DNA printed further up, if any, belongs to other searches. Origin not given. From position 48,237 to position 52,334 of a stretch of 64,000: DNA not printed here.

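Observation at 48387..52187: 1266-aa single-chain TPR-TagF-GT4 capsule polymerase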

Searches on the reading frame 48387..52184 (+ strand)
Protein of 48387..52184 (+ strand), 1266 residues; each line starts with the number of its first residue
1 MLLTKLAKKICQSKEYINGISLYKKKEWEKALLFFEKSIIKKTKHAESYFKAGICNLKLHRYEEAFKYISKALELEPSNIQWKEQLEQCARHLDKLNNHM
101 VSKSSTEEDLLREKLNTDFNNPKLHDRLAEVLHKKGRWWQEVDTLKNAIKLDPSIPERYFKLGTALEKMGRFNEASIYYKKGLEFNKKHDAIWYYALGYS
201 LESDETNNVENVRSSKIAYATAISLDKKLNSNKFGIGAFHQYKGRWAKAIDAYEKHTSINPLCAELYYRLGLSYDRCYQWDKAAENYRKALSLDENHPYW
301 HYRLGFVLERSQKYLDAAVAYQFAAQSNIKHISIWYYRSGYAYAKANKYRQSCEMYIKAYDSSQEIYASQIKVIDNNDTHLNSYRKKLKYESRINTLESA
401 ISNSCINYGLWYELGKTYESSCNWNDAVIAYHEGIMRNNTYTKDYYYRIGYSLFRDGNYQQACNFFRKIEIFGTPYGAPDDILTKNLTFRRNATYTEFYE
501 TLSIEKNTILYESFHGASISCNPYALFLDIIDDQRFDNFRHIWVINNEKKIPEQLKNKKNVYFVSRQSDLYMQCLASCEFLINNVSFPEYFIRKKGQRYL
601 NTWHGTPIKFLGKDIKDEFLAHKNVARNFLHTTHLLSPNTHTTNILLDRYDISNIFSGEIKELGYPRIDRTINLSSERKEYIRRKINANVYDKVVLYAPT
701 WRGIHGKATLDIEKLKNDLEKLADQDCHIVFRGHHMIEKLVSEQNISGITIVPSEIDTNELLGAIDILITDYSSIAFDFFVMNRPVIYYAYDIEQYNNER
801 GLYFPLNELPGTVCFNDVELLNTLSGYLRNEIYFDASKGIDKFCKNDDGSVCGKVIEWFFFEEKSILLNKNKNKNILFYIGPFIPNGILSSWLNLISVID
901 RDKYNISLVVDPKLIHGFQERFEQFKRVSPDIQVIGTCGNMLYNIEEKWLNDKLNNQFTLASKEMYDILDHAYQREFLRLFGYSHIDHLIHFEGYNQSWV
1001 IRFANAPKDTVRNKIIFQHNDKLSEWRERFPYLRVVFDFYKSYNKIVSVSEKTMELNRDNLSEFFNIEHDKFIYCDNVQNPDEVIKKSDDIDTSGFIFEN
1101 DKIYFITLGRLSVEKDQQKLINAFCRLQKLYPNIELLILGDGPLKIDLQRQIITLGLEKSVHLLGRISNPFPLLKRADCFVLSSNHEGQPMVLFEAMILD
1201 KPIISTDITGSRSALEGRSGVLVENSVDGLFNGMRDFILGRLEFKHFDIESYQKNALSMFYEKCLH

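Call 24: search_solved_structures(query=window:48387-52184:+, show_alignments=1)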
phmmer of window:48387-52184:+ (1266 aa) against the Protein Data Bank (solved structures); distinct sequences matched with E-value up to 0.001: 78 (the best 60 are shown).
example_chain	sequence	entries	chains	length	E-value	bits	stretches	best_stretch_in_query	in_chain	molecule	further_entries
8qoy_A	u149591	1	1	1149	1.1e-249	834.9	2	407-1262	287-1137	TagF-like capsule polymerase Cps3D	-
9qhb_A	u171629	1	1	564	2.2e-70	240.9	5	129-360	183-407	Engineered tetratricopeptide repeat protein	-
3l7i_A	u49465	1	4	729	2.5e-39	138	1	485-852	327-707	Teichoic acid biosynthesis protein F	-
3l7j_A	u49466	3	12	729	2.5e-38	134.7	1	485-852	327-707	Teichoic acid biosynthesis protein F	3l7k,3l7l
3l7m_A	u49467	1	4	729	4.6e-38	133.8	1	485-852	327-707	Teichoic acid biosynthesis protein F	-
8bu0_A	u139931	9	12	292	1.5e-32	115.6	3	129-297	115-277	Consensus tetratricopeptide repeat protein | Crystal structure of an 8-repeat consensus TPR superhelix with Zinc. | Monomer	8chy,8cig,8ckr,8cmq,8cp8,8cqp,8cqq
9qhc_A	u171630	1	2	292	6e-21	77.1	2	129-302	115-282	Engineered tetratricopeptide repeat protein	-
7yeh_B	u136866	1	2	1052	3.1e-15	58.2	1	125-308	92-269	UDP-N-acetylglucosamine--peptide N-acetylglucosaminyltransferase 110 kDa subunit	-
7yea_A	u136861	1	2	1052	3.2e-15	58.2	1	125-308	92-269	UDP-N-acetylglucosamine--peptide N-acetylglucosaminyltransferase 110 kDa subunit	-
7ntf_A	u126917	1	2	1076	3.4e-15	58.1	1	125-308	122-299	Isoform 1 of UDP-N-acetylglucosamine--peptide N-acetylglucosaminyltransferase 110 kDa subu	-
1w3b_A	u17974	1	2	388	1.3e-14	56.1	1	125-307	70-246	UDP-N-ACETYLGLUCOSAMINE--PEPTIDE N-ACETYLGLUCOSAMINYLTRANSFERASE 110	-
6eou_A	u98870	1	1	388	1.8e-14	55.7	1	149-324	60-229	UDP-N-acetylglucosamine--peptide N-acetylglucosaminyltransferase 110 kDa subunit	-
8va1_A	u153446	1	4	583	5.5e-14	54.1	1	676-857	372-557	Teichoic acid ribitol-phosphate polymerase TarL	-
9gzg_A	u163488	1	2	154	7.4e-13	50.3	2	126-193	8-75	Engineered CTPR protein with glutamic acids for conductivity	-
6b85_J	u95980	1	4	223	2.6e-12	48.5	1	126-186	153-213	TMHC4_R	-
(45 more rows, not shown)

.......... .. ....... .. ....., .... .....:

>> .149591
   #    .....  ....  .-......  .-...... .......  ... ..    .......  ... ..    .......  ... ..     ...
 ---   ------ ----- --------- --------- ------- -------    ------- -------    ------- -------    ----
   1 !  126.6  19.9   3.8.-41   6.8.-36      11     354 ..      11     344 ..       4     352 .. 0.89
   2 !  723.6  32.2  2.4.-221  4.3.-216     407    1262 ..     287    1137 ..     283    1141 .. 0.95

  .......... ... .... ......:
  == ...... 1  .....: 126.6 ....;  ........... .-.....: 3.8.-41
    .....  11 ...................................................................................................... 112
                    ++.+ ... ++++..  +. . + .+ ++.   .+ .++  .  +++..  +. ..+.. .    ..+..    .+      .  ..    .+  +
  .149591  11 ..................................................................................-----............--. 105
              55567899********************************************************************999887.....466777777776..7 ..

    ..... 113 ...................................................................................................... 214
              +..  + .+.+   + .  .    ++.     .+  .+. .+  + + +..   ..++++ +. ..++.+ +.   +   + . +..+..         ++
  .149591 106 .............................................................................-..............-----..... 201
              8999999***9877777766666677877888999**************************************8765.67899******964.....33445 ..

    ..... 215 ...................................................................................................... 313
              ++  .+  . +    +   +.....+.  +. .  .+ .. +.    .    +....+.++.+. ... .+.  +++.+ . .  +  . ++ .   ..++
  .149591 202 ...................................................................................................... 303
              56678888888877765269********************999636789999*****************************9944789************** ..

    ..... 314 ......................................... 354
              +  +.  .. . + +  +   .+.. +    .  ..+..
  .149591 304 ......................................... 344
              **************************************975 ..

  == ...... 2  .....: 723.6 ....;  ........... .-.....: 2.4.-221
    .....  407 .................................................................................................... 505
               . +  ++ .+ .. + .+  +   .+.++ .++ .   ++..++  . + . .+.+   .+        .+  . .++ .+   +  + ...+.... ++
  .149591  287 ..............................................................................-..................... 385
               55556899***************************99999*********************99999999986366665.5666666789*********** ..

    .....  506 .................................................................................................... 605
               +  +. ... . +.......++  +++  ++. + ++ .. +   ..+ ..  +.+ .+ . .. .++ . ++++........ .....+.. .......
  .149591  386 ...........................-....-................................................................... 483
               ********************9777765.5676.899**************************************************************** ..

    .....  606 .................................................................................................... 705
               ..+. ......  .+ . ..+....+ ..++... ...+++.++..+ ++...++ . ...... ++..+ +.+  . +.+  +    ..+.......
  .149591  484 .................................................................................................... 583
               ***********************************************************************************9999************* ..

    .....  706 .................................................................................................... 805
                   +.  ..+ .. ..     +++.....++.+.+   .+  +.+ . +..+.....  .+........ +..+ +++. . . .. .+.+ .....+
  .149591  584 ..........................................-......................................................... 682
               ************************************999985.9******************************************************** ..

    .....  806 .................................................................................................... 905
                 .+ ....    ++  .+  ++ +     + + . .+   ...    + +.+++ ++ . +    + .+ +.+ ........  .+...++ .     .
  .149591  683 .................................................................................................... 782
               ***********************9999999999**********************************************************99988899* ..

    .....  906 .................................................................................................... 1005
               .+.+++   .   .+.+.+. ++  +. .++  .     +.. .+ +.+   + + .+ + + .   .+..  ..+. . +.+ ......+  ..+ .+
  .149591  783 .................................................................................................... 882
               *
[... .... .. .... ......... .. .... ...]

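Call 29: search_protein_families(proteins=[window:48387-52184:+], library=ncbifam, max_evalue=0.01)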
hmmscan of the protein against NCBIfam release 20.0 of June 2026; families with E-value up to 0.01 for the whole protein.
window:48387-52184:+ (1266 aa): 40 families (the best 25 are shown)
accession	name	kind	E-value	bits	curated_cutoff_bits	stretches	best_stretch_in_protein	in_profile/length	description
NF041712.1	techglyph_taseTarF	equivalog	5e-50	170.7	550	1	502-858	22-385/388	teichoic acid glycerol-phosphate transferase TarF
NF040959.1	MamA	equivalog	2.3e-37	128.4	200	4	188-321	68-196/204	magnetosome protein MamA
NF050063.1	ProtGlycPglJ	equivalog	1.3e-22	80.5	500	1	1055-1237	153-329/363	N-acetylgalactosamine-N,N'-diacetylbacillosaminyl-diphospho-undecaprenol 4-alpha-N-acetylgalactosaminyltransferase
TIGR03088.1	stp2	hypoth_equivalog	2.7e-21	76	409.05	1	1098-1226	190-323/374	TIGR03088 family PEP-CTERM/XrtA system glycosyltransferase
TIGR04157.1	glyco_rSAM_CFB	subfamily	6.4e-19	68.2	400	1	1013-1215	139-339/406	TIGR04157 family glycosyltransferase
NF041713.1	Tar_polymTarL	equivalog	3.8e-17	62.1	1000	1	660-859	354-559/562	teichoic acid ribitol-phosphate polymerase TarL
NF041711.1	TagprimaseTarB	equivalog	8.8e-17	61.4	500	1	541-813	53-316/362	teichoic acid glycerol-phosphate primase TarB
TIGR02552.1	LcrH_SycD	equivalog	1.4e-16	60.4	104.8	2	21-94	61-134/136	SycD/LcrH family type III secretion system chaperone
NF041876.1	EPS_EpsE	equivalog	1.5e-15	57.4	400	1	1101-1225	213-345/389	exopolysaccharide biosynthesis GT4 family glycosyltransferase EpsE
TIGR02917.1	PEP_TPR_lipo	equivalog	2e-15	55.8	312.2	1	19-324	370-661/899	XrtA/PEP-CTERM system TPR-repeat protein PrsT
TIGR03999.1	thiol_BshA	equivalog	6.2e-14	51.7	273.7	1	1061-1223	159-320/375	N-acetyl-alpha-D-glucosaminyl L-malate synthase BshA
NF050056.1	ProtGlycPglH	equivalog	8.8e-13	48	600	1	1105-1225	182-303/354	GalNAc-alpha-(1->4)-GalNAc-alpha-(1->3)-diNAcBac-PP-undecaprenol alpha-1,4-N-acetyl-D-galactosaminyltransferase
NF047684.1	TeichurnBiosyTuaC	equivalog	1.6e-12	47.1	550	1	1100-1252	217-366/391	teichuronic acid biosynthesis protein TuaC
NF007396.0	PRK09922.1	equivalog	6.5e-12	45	385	1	1100-1251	180-337/361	lipopolysaccharide 1,6-galactosyltransferase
TIGR02521.1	type_IV_pilW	equivalog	5.5e-11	42.5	154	1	19-81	106-170/234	type IV pilus biogenesis/stability protein PilW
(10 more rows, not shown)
